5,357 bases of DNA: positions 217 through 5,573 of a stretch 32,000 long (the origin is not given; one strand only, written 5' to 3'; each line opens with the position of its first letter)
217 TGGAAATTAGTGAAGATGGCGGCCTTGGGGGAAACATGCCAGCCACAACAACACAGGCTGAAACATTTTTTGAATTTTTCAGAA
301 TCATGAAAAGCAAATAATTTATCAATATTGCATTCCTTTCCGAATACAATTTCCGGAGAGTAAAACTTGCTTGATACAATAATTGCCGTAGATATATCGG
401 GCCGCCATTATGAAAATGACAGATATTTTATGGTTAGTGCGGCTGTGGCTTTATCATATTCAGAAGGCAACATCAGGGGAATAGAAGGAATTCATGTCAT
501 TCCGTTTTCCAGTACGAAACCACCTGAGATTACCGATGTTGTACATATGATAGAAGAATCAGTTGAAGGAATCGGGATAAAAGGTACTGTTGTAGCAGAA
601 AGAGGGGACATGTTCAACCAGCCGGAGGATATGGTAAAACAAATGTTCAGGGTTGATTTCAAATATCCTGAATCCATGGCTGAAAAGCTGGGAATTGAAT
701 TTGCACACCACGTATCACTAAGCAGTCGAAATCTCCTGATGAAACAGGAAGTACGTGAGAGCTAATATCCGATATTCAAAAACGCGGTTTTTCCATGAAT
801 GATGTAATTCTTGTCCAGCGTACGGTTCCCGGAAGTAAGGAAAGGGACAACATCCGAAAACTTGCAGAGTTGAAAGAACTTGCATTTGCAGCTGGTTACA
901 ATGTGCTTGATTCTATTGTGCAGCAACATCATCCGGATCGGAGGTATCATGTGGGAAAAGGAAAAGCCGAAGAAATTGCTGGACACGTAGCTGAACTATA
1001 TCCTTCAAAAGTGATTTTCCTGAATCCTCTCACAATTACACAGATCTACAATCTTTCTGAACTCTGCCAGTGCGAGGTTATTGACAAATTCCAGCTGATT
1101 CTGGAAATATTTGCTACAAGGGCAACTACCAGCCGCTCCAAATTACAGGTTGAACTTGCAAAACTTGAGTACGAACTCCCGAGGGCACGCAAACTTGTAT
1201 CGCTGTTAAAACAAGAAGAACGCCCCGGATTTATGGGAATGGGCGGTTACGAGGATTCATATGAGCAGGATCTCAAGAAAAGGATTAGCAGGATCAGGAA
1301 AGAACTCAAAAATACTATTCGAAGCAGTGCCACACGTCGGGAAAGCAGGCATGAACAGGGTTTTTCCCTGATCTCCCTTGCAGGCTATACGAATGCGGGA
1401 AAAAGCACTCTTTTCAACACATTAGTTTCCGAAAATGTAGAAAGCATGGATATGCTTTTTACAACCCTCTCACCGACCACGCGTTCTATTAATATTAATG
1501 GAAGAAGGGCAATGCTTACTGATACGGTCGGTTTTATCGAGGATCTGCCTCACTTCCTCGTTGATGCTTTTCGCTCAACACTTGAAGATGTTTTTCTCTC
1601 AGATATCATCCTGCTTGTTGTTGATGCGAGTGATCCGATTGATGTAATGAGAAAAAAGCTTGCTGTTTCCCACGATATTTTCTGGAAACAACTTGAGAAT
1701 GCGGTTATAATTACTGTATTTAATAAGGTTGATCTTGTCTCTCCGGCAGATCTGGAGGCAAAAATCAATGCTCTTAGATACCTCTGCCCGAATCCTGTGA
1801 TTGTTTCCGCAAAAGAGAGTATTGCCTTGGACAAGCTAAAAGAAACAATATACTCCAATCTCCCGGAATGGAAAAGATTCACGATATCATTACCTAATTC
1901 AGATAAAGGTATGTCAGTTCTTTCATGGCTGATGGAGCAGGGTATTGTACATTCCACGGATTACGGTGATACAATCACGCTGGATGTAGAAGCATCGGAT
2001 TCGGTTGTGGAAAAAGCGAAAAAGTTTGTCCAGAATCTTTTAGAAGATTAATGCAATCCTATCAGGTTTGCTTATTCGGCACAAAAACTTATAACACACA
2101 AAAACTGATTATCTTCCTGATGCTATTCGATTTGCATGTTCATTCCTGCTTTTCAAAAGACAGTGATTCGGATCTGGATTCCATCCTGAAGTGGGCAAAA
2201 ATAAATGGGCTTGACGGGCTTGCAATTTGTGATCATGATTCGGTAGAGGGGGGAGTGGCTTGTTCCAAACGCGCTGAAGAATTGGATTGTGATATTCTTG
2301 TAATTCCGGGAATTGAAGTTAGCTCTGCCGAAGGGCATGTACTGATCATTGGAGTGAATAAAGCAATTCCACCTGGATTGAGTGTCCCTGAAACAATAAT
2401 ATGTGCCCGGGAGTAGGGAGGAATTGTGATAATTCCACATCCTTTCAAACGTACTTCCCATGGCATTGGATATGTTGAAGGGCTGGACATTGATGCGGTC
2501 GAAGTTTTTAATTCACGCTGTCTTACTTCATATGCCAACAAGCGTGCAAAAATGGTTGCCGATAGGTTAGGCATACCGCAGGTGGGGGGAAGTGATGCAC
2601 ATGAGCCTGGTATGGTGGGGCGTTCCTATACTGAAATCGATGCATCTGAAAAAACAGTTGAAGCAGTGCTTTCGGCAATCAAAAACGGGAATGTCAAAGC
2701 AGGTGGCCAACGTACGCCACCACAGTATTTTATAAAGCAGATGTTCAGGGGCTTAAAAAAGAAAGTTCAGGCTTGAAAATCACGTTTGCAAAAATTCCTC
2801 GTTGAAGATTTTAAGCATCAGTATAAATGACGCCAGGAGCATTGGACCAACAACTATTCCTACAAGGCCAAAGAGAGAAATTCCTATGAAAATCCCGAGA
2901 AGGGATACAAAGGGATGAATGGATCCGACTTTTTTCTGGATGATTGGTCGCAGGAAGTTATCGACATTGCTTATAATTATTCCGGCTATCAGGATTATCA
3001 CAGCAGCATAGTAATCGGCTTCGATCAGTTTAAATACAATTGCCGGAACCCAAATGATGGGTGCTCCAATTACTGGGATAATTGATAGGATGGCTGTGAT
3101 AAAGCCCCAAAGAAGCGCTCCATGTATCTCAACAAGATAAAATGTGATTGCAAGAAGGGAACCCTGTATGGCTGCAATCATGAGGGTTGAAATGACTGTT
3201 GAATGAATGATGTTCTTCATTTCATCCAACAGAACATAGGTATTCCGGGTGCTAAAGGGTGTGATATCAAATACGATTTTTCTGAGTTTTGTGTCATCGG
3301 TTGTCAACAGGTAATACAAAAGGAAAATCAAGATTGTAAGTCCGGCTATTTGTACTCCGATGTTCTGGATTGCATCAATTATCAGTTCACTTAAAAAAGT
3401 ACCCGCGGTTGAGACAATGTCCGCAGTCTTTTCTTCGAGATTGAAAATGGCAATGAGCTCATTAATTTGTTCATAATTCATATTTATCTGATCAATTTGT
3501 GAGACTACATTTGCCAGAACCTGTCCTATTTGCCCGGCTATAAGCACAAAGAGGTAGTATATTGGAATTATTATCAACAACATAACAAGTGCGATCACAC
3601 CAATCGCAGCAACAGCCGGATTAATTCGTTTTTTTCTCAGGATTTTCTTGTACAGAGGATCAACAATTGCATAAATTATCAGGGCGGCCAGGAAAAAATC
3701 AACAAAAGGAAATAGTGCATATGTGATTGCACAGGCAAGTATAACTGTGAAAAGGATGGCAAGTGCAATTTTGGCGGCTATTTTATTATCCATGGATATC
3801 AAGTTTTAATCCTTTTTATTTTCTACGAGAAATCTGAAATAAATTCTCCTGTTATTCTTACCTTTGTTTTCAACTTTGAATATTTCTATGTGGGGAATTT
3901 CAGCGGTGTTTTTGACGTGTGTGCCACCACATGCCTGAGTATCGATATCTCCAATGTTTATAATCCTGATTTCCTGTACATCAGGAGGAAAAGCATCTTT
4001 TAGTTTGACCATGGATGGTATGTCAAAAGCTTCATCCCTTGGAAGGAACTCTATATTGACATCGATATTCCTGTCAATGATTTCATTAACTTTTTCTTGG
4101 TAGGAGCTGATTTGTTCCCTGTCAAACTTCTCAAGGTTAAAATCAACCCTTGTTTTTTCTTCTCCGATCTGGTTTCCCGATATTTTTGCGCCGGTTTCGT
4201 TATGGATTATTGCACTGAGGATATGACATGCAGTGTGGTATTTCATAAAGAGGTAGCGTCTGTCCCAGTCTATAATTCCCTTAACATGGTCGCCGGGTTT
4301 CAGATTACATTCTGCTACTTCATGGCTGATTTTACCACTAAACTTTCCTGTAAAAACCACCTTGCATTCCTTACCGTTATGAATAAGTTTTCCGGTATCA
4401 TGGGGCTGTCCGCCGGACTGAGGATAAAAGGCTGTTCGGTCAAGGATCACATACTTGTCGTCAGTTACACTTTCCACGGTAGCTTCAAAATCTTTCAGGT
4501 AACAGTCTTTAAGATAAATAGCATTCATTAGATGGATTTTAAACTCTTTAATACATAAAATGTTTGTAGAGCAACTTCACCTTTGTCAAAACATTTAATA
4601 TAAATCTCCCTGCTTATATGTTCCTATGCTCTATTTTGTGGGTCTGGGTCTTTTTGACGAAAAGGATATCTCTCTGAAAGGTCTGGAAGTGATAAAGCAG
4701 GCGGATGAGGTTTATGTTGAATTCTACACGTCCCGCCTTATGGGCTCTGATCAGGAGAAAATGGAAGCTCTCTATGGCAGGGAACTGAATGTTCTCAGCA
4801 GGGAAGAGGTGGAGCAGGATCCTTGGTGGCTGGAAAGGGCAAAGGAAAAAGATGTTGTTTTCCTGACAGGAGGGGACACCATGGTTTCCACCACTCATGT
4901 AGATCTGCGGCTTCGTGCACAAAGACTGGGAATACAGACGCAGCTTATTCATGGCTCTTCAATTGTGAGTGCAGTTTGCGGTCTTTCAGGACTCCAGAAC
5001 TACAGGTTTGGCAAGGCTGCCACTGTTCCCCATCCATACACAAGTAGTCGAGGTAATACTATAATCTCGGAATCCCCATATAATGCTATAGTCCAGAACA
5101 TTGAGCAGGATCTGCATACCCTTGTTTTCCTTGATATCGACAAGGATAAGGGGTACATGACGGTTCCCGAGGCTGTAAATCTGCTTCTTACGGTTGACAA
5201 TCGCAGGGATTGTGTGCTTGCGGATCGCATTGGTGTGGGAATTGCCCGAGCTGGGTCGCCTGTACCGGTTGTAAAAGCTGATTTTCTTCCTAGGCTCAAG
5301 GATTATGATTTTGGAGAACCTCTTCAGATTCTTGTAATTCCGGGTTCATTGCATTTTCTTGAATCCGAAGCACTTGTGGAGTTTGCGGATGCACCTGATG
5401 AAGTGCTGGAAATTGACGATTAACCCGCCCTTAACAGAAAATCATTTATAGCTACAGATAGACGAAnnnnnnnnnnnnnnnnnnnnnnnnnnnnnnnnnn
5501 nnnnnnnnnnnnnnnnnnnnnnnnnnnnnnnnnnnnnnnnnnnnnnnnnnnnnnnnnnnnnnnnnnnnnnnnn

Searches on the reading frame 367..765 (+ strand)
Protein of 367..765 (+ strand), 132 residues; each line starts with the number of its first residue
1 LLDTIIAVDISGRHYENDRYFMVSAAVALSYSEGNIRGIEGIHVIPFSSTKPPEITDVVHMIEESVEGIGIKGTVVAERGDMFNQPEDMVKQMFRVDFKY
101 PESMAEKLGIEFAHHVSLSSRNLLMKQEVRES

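Call 16: search_protein_families(library=pfam, proteins=[window:367-765:+], max_evalue=0.01)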
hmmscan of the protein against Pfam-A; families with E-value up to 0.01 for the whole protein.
window:367-765:+ (132 aa): 1 family
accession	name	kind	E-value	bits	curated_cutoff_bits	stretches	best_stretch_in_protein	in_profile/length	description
PF09974.14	DUF2209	-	5.7e-45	153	26.8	1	6-124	1-120/121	Uncharacterized protein conserved in archaea (DUF2209)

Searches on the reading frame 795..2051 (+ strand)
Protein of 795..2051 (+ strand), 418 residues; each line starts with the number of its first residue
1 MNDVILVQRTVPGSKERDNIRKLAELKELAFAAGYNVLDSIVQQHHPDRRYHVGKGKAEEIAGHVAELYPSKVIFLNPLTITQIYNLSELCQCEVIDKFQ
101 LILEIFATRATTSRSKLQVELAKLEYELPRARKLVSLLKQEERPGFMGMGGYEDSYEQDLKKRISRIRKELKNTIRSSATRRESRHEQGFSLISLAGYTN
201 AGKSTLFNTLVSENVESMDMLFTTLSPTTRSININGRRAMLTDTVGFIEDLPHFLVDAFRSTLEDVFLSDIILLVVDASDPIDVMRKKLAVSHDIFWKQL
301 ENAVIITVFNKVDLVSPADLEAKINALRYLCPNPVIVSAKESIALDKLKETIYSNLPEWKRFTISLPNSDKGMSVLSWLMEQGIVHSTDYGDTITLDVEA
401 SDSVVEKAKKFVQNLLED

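Call 8: search_protein_families(library=pfam, proteins=[window:795-2051:+], max_evalue=0.001)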
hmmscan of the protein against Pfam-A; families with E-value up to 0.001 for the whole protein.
window:795-2051:+ (418 aa): 9 families
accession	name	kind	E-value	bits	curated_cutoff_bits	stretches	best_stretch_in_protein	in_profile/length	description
PF13167.11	GTP-bdg_N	-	6.8e-24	84.7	25.4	1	22-107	3-89/89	GTP-binding GTPase N-terminal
PF01926.29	MMR_HSR1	-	5.6e-19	68.8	21.9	1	193-311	2-113/113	50S ribosome-binding GTPase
PF16360.10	GTP-bdg_M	-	5.4e-15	56.1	29.5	1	109-185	1-79/79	GTP-binding GTPase Middle Region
PF16897.10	MMR_HSR1_Xtn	-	6.7e-07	29.7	35.2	1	305-356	58-104/106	C-terminal region of MMR_HSR1 domain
PF02421.24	FeoB_N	-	4.8e-06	26.6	27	1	193-352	3-156/156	Ferrous iron transport protein B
PF03193.22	RsgA_GTPase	-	5.9e-06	26.6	30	0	301-353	52-105/174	RsgA GTPase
PF02492.25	cobW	-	0.00012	22.2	20.7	0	252-324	97-166/180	CobW/HypB/UreG, nucleotide-binding domain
PF00025.27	Arf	-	0.00058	19.8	22.3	0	195-321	19-134/174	ADP-ribosylation factor family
PF00009.33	GTP_EFTU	-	0.00081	19.5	26.5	0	266-355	90-185/188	Elongation factor Tu GTP binding domain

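Call 55: find_encoding_contigs(protein=window:795-2048:+, flank=2500, max_places=10)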
Protein window:795-2048:+ (418 aa): 4 contigs read that carry it; 2 places shown.
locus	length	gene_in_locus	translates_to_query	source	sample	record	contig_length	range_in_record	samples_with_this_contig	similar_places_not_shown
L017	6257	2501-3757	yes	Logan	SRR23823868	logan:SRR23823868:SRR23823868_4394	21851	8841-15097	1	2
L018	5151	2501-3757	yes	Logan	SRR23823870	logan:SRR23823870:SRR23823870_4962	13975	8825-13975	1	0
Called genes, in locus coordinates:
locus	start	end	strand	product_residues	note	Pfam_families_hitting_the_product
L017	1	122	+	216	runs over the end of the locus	PF08327:AHSA1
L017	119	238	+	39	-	-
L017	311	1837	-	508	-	-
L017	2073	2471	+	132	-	PF09974:DUF2209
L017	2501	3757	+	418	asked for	PF13167:GTP-bdg_N, PF16360:GTP-bdg_M, PF03193:RsgA_GTPase (faint), PF01926:MMR_HSR1, PF02421:FeoB_N (weak), PF16897:MMR_HSR1_Xtn (weak)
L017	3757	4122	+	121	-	PF02811:PHP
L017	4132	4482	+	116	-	PF13263:PHP_C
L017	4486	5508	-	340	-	PF01594:AI-2E_transport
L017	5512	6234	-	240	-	PF01411:tRNA-synt_2c, PF07973:tRNA_SAD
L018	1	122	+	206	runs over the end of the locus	PF08327:AHSA1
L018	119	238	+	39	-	-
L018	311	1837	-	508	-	-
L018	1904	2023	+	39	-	-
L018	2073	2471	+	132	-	PF09974:DUF2209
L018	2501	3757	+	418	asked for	PF13167:GTP-bdg_N, PF16360:GTP-bdg_M, PF03193:RsgA_GTPase (faint), PF01926:MMR_HSR1, PF02421:FeoB_N (weak), PF16897:MMR_HSR1_Xtn (weak)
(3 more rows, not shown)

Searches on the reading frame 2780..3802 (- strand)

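Call 8: search_protein_families(library=pfam, proteins=[window:2780-3802:-], max_evalue=0.001)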
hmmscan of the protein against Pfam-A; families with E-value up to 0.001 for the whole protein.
window:2780-3802:- (340 aa): 1 family
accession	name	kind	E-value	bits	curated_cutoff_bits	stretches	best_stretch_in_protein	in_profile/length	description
PF01594.21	AI-2E_transport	-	2.5e-42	145.7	34.3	1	16-330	3-323/327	AI-2E family transporter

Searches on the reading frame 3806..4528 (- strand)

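Call 8: search_protein_families(library=pfam, proteins=[window:3806-4528:-], max_evalue=0.001)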
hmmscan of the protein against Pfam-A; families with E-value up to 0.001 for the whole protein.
window:3806-4528:- (240 aa): 2 families
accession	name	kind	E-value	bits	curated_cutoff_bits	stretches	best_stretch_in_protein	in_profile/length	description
PF07973.19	tRNA_SAD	-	1.6e-16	60.5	24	1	187-230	1-44/44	Threonyl and Alanyl tRNA synthetase second additional domain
PF01411.24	tRNA-synt_2c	-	2.3e-15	56.6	30.3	1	13-90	474-552/552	tRNA synthetases class II (A)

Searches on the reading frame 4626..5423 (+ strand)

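Call 8: search_protein_families(library=pfam, proteins=[window:4626-5423:+], max_evalue=0.001)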
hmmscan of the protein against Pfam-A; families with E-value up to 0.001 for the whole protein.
window:4626-5423:+ (265 aa): 1 family
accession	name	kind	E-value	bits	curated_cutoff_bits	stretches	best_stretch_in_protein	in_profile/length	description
PF00590.25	TP_methylase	-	3.4e-22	79.9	27.8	1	1-203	1-197/212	Tetrapyrrole (Corrin/Porphyrin) Methylases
